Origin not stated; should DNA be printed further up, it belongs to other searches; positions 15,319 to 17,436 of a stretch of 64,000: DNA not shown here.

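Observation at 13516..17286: Stand-alone FkbH-like / ACP / MaoC dehydratase / SDR / GNAT operon next to FdtA-FdtB: a predicted ACP-dependent route to an unusual N-acyl 3-amino-3,6-dideoxyhexose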

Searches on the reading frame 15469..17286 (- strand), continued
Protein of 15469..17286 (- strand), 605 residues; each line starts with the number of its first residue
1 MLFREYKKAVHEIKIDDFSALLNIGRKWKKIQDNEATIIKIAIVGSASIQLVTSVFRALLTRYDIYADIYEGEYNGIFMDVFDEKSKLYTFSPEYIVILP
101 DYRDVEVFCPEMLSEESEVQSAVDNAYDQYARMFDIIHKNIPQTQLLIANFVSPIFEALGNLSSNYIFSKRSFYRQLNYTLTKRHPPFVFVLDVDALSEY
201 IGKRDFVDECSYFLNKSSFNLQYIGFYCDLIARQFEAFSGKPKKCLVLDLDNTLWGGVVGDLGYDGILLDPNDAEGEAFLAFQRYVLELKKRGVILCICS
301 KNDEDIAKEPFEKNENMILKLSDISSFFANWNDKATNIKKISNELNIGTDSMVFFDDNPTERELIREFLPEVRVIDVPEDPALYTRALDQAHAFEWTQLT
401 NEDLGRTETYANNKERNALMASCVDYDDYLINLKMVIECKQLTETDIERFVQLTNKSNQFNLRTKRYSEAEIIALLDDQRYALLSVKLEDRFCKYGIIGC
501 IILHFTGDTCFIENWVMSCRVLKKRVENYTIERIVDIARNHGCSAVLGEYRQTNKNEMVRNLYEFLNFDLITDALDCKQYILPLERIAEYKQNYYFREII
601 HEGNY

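Call 17: find_encoding_contigs(protein=P0044, flank=9000, max_places=3)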
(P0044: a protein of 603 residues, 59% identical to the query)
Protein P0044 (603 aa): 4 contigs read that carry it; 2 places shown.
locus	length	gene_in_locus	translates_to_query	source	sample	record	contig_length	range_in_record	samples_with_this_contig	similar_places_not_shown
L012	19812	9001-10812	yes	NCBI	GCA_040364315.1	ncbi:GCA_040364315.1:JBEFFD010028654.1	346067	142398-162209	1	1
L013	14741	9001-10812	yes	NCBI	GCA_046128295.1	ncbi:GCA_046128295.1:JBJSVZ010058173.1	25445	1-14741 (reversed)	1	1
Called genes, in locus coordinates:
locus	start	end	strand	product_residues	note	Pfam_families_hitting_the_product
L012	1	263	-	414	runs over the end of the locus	PF01755:Glyco_transf_25 (weak)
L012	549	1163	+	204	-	-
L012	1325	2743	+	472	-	-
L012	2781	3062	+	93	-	-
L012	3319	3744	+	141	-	PF05523:FdtA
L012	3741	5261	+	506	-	-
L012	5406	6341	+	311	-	PF00535:Glycos_transf_2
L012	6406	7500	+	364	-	PF01041:DegT_DnrJ_EryC1, PF01212:Beta_elim_lyase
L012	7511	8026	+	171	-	PF04138:GtrA_DPMS_TM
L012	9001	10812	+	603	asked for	PF21211:FkbH_N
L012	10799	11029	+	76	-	-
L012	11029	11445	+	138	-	PF01575:MaoC_dehydratas, PF13452:FAS1_DH_region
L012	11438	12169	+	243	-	PF00106:adh_short, PF13561:adh_short_C2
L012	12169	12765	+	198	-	PF13302:Acetyltransf_3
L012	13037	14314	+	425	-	PF00535:Glycos_transf_2, PF10111:Glyco_tranf_2_2, PF13641:Glyco_tranf_2_3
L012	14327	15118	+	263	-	PF01061:ABC2_membrane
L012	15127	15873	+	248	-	PF00005:ABC_tran, PF13304:AAA_21 (faint)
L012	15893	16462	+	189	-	-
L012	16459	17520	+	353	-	PF03372:Exo_endo_phos (weak)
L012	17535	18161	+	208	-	-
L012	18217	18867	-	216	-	-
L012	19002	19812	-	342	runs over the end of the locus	PF01661:Macro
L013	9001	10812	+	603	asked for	PF21211:FkbH_N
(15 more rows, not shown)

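Call 35: search_dna_similar(query=window:15469-17286:-, collection=plasmids, mode=protein, max_rows=40, rows=spread, max_evalue=1e-10)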
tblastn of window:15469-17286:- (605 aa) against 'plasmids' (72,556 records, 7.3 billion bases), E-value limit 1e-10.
Records with a match: 202; places in all: 205; records where one place covers at least 80% of the query: 69.
Best place of each record, by identity: <60% 202.
By first word of the organism name: Bacillus 52; Sinorhizobium 40; Streptomyces 38; Ralstonia 15; Clostridium 13; Rhodococcus 5; Rhizobium 4; Nocardia 3; Methylosinus 2; Erwinia 2; and 25 more.
By predicted mobility (MOB-suite, as given by PLSDB): non-mobilizable 124; mobilizable 73; conjugative 5.
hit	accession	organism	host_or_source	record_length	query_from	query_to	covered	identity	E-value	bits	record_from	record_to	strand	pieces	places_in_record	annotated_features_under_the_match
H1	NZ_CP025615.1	Niveispirillum cyanobacteriorum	sing cell,cyanobacterial aggregates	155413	36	573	89%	37.5%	2e-96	331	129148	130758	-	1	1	HAD-IIIC family phosphatase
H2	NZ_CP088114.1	Sinorhizobium meliloti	cell culture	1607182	24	570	90%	33.3%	2e-93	322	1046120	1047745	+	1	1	none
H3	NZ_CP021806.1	Sinorhizobium meliloti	Medicago truncatula,Single Cell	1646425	24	570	90%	33.0%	3e-92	318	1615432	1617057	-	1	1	none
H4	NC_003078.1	Sinorhizobium meliloti 1021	-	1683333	24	570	90%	32.9%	2e-78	319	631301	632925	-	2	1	none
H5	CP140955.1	Sinorhizobium meliloti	Medicago lupulina,whole organism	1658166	24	570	90%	32.7%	4e-91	315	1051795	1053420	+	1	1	HAD family hydrolase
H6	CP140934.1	Sinorhizobium meliloti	Medicago lupulina,whole organism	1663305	24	570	90%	32.6%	6e-92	317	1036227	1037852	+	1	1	HAD family hydrolase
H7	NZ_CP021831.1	Sinorhizobium meliloti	Medicago truncatula,Single Cell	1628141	24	570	90%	32.6%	7e-90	311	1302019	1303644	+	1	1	none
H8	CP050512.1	Sinorhizobium meliloti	Medicago sativa,cell culture,root nodule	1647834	24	570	90%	32.4%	5e-90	312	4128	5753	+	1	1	HAD-IIIC family phosphatase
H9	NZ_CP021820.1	Sinorhizobium meliloti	Medicago truncatula,Single Cell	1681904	24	570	90%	32.2%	1e-88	308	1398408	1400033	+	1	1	none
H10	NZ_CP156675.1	Pseudalkalibacillus hwajinpoensis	mixed culture,soil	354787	25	571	90%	29.7%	7e-71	256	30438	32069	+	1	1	HAD-IIIC family phosphatase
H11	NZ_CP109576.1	Streptomyces sp. NBC_01369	-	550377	16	568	91%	28.3%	3e-63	234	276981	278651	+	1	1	HAD-IIIC family phosphatase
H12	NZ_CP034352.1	Streptomyces sp. W1SF4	-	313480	39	568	88%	27.8%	4e-60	224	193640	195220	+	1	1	HAD-IIIC family phosphatase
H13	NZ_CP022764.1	Ralstonia solanacearum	Solanum tuberosum,single cell,Potato ...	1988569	67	573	84%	28.3%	5e-53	203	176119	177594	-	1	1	none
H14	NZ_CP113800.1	Rhodococcus pyridinivorans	sediment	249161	69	567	82%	24.9%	4e-34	146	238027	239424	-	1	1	none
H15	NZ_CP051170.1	Ralstonia pseudosolanacearum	Whole organism,potato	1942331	242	573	55%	35.2%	8e-56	211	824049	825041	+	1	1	none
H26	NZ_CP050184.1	Bacillus thuringiensis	cell culture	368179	240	568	54%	28.6%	4e-23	112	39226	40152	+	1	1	HAD-IIIC family phosphatase | cyclic peptide export ABC transporter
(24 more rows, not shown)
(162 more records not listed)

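Call 36: get_annotated_region(hit=H26, flank=6000)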
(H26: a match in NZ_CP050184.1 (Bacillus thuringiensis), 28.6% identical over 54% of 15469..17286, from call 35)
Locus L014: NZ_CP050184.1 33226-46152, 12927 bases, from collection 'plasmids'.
description: Bacillus thuringiensis strain HER1410 plasmid pLUSID1, complete sequence
organism: Bacillus thuringiensis (NCBI taxid 1428)
taxonomy: Bacteria; Bacillota; Bacilli; Bacillales; Bacillaceae; Bacillus; Bacillus thuringiensis
host: -; source: cell culture; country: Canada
typing (MOB-suite, as given by PLSDB): non-mobilizable; replicon rep_cluster_125,rep_cluster_1721
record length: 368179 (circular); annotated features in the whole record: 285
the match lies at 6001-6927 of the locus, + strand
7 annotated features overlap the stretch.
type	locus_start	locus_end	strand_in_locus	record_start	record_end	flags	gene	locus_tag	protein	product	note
CDS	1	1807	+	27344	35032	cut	-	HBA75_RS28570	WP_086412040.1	hybrid non-ribosomal peptide synthetase/type I polyketide synthase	-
CDS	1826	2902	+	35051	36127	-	-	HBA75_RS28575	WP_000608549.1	LLM class flavin-dependent oxidoreductase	-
CDS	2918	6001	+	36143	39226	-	-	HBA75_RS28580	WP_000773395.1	cyclic peptide export ABC transporter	GO:0015833 - peptide transport [Evidence IEA]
CDS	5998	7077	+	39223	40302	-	-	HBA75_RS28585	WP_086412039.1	HAD-IIIC family phosphatase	-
CDS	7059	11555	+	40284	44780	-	-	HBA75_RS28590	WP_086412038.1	non-ribosomal peptide synthetase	-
CDS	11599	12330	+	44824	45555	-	-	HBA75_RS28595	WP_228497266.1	alpha/beta fold hydrolase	-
CDS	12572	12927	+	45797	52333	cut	-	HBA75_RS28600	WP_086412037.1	non-ribosomal peptide synthetase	-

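Call 37: get_annotated_region(hit=H11, flank=7000)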
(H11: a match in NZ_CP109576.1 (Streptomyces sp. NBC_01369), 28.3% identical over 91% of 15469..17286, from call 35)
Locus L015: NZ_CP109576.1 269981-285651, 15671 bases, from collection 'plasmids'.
description: Streptomyces sp. NBC_01369 plasmid unnamed1, complete sequence
organism: Streptomyces sp. NBC_01369 (NCBI taxid 2903842)
taxonomy: Bacteria; Actinomycetota; Actinomycetes; Kitasatosporales; Streptomycetaceae; Streptomyces; Streptomyces sp. NBC 01369
host: -; source: -; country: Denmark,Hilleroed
typing (MOB-suite, as given by PLSDB): non-mobilizable
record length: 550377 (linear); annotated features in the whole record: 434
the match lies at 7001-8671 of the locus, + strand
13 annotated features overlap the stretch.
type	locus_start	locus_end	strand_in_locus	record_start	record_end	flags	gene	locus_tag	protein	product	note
CDS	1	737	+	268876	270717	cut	-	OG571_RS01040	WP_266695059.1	fatty acyl-AMP ligase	-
CDS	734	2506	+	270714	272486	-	-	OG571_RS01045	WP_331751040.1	acyl-CoA dehydrogenase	-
CDS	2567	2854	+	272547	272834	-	-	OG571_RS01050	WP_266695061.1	acyl carrier protein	-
CDS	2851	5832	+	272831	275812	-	-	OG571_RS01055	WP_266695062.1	beta-ketoacyl synthase N-terminal-like domain-containing protein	-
CDS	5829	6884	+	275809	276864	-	-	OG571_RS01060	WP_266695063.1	3-oxoacyl-ACP synthase III family protein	-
CDS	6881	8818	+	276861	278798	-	-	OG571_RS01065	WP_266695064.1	HAD-IIIC family phosphatase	-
CDS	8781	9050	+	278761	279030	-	-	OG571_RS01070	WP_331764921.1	acyl carrier protein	-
CDS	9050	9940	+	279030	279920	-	-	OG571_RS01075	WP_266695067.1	4'-phosphopantetheinyl transferase superfamily protein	-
CDS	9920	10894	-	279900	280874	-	-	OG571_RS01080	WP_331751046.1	AfsA-related hotdog domain-containing protein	-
CDS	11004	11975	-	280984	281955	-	-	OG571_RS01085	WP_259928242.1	hypothetical protein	-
CDS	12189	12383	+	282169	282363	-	-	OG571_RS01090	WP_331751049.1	hypothetical protein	-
CDS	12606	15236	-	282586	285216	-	-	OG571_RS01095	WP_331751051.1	LuxR family transcriptional regulator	-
CDS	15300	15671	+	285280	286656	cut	-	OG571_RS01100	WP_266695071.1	MFS transporter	GO:0055085 - transmembrane transport [Evidence IEA]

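Call 41: find_encoding_contigs(protein=P0035, flank=9000, max_places=2)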
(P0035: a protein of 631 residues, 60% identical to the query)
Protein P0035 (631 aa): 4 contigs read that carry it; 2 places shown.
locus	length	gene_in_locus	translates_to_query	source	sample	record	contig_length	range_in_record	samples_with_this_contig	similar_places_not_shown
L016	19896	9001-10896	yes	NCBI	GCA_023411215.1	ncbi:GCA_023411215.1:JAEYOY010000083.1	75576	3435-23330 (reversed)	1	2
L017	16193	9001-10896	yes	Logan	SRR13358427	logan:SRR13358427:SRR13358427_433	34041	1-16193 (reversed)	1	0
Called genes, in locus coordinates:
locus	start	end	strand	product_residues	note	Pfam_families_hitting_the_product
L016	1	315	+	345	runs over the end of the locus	PF02706:Wzz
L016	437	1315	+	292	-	PF00483:NTP_transferase, PF12804:NTP_transf_3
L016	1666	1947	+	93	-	PF00908:dTDP_sugar_isom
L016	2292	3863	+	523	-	PF08757:CotH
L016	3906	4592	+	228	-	PF09359:VTC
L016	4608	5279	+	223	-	PF16316:DUF4956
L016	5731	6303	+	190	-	PF00908:dTDP_sugar_isom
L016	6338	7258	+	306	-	PF00781:DAGK_cat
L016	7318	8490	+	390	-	PF00144:Beta-lactamase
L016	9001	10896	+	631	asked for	PF21211:FkbH_N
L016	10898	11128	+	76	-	PF00550:PP-binding (weak)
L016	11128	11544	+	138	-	PF01575:MaoC_dehydratas, PF13452:FAS1_DH_region (faint)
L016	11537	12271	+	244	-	PF00106:adh_short, PF13561:adh_short_C2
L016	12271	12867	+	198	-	PF13302:Acetyltransf_3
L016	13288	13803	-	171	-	PF00665:rve, PF13683:rve_3 (weak)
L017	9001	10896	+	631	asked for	PF21211:FkbH_N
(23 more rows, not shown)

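Call 42: find_encoding_contigs(protein=P0058, flank=9000, max_places=2)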
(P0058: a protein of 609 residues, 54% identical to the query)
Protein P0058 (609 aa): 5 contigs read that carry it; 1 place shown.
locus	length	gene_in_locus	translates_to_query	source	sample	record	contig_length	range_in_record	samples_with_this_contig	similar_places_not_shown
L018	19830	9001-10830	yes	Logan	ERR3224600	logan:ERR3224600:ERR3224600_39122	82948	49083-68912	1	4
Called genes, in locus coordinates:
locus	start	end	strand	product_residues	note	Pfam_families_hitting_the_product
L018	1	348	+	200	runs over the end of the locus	PF00132:Hexapep, PF14602:Hexapep_2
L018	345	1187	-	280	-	PF01073:3Beta_HSD (faint), PF01370:Epimerase, PF16363:GDP_Man_Dehyd (faint)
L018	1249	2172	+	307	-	PF01531:Glyco_transf_11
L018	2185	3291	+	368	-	PF00535:Glycos_transf_2, PF10111:Glyco_tranf_2_2, PF13641:Glyco_tranf_2_3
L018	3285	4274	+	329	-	PF00535:Glycos_transf_2, PF13641:Glyco_tranf_2_3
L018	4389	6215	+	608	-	PF00664:ABC_membrane, PF02463:SMC_N (weak), PF00005:ABC_tran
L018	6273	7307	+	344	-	PF00535:Glycos_transf_2, PF10111:Glyco_tranf_2_2, PF13641:Glyco_tranf_2_3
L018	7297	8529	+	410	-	PF20706:GT4-conflict, PF00534:Glycos_transf_1, PF13692:Glyco_trans_1_4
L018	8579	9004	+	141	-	PF05523:FdtA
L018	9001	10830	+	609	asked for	PF21211:FkbH_N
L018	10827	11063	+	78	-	PF00550:PP-binding (weak)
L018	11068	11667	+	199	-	PF13302:Acetyltransf_3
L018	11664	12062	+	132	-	PF13669:Glyoxalase_4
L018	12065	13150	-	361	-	PF05050:Methyltransf_21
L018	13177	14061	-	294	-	PF00535:Glycos_transf_2, PF13641:Glyco_tranf_2_3 (weak)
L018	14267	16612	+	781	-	PF19830:DUF6311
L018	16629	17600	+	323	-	PF01118:Semialdhyde_dh (weak), PF01408:GFO_IDH_MocA, PF01488:Shikimate_DH (weak), PF02629:CoA_binding (weak), PF03446:NAD_binding_2, PF03447:NAD_binding_3 (weak), PF03807:F420_oxidored, PF22725:GFO_IDH_MocA_C3, +4 more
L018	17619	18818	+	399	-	PF00155:Aminotran_1_2 (weak), PF01041:DegT_DnrJ_EryC1, PF00266:Aminotran_5 (weak), PF01053:Cys_Met_Meta_PP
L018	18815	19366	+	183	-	PF25084:LbH_EIF2B, PF00132:Hexapep, PF14602:Hexapep_2 (faint), PF25087:GMPPB_C (weak), PF00132:Hexapep (weak)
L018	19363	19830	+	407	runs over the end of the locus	PF01041:DegT_DnrJ_EryC1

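Call 43: find_encoding_contigs(protein=P0107, flank=9000, max_places=2)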
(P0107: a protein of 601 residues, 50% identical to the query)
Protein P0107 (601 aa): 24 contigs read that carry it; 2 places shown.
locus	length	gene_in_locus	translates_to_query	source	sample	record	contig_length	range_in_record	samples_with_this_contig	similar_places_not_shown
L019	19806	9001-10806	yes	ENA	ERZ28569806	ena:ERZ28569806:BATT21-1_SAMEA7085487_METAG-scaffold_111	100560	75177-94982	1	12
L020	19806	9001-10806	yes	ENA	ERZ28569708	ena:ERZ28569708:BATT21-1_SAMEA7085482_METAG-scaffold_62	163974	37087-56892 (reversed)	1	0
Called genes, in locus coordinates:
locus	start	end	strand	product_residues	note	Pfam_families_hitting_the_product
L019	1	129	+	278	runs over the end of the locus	PF00535:Glycos_transf_2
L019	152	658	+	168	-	PF22674:C2185-like_N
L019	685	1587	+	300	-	PF13489:Methyltransf_23, PF08241:Methyltransf_11, PF08242:Methyltransf_12 (weak), PF13847:Methyltransf_31 (weak)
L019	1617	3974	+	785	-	PF08218:Citrate_ly_lig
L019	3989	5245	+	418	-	PF22674:C2185-like_N, PF18588:WcbI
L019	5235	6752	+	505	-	PF00501:AMP-binding, PF13193:AMP-binding_C (weak)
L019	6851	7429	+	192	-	PF13302:Acetyltransf_3, PF00583:Acetyltransf_1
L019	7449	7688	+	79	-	PF00550:PP-binding (weak)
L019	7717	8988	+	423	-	PF22674:C2185-like_N, PF18588:WcbI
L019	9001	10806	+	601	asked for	PF21211:FkbH_N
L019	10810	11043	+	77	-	PF00550:PP-binding (weak)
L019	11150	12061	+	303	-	PF02353:CMAS (weak), PF13489:Methyltransf_23, PF13847:Methyltransf_31, PF08241:Methyltransf_11, PF08242:Methyltransf_12, PF13649:Methyltransf_25 (weak)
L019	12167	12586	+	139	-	PF01575:MaoC_dehydratas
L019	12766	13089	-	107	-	PF12844:HTH_19, PF13560:HTH_31, PF01381:HTH_3, PF13443:HTH_26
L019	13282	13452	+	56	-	-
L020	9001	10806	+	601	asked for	PF21211:FkbH_N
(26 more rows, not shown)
